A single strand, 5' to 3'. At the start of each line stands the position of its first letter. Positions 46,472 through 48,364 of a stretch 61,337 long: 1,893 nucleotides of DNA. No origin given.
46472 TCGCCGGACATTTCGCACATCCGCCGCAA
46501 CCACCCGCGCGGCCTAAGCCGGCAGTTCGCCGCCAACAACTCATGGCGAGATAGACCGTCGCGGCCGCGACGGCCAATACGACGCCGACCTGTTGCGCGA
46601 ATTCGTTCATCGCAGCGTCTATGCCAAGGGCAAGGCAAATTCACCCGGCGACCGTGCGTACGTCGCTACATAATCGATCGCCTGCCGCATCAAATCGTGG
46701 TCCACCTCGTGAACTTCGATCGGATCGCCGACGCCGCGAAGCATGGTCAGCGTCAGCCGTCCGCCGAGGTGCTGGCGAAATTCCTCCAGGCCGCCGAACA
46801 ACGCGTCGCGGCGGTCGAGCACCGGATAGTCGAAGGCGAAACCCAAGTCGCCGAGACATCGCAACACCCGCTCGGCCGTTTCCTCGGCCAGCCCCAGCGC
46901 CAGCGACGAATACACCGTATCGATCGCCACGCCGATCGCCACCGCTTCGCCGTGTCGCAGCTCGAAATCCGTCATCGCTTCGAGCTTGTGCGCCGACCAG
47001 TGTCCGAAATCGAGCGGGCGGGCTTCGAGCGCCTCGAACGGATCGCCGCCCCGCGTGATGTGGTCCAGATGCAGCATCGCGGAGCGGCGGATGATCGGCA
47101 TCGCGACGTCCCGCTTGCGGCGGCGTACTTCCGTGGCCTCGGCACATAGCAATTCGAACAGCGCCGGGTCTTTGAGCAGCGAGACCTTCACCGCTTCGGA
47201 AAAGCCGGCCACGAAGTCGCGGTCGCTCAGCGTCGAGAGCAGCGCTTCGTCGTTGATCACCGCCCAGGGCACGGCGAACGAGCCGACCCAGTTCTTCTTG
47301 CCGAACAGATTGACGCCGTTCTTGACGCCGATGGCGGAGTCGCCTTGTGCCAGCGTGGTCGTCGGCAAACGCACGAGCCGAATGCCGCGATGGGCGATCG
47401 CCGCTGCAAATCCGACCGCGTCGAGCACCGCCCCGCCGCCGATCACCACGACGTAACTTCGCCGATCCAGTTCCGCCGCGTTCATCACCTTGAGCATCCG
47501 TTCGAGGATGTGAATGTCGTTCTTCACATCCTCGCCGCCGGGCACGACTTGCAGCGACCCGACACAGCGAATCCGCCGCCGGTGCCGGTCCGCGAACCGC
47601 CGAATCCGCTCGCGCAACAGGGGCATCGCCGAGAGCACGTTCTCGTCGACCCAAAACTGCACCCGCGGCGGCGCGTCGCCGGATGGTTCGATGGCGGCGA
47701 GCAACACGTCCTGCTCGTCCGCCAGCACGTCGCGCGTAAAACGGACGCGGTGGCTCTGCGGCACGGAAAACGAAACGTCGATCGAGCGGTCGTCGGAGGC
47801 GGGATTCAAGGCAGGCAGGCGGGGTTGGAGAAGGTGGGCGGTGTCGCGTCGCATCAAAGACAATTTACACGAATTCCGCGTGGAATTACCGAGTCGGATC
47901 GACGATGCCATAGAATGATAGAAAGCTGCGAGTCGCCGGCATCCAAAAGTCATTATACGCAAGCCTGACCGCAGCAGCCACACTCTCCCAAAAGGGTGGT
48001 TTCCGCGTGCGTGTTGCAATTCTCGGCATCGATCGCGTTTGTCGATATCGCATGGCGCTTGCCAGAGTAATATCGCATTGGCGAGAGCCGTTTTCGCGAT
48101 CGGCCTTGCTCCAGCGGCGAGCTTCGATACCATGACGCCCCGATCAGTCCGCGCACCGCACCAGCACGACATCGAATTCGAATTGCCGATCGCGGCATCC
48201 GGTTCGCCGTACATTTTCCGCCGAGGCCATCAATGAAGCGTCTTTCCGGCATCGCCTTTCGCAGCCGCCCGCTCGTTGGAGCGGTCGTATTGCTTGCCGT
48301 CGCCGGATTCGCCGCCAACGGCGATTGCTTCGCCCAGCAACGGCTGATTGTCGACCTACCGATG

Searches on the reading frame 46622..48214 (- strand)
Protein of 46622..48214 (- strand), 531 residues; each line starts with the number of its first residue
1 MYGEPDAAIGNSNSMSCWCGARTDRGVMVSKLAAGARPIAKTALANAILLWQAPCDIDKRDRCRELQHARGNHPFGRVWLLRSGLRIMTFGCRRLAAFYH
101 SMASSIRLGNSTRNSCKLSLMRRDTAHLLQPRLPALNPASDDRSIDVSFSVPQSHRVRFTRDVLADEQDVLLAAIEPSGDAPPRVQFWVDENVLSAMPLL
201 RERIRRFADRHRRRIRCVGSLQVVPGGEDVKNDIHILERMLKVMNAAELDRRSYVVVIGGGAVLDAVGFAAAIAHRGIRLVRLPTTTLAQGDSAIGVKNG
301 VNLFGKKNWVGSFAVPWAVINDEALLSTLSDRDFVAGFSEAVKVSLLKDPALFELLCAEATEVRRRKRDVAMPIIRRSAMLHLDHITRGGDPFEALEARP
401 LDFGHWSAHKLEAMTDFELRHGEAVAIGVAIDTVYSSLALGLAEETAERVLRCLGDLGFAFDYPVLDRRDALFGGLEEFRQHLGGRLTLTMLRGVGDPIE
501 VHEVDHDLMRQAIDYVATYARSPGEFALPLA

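Call 15: search_protein_families(library=pfam, proteins=[window:46622-48214:-], max_evalue=0.001)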
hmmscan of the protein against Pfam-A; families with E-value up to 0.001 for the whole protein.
window:46622-48214:- (531 aa): 2 families
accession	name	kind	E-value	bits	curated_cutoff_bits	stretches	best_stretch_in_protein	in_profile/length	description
PF01761.26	DHQ_synthase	-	9.1e-35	119.2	24.2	1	223-334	3-113/115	3-dehydroquinate synthase N-terminal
PF24621.2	DHQS_C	-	1.8e-25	90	27.6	1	337-464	1-127/144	3-dehydroquinate synthase C-terminal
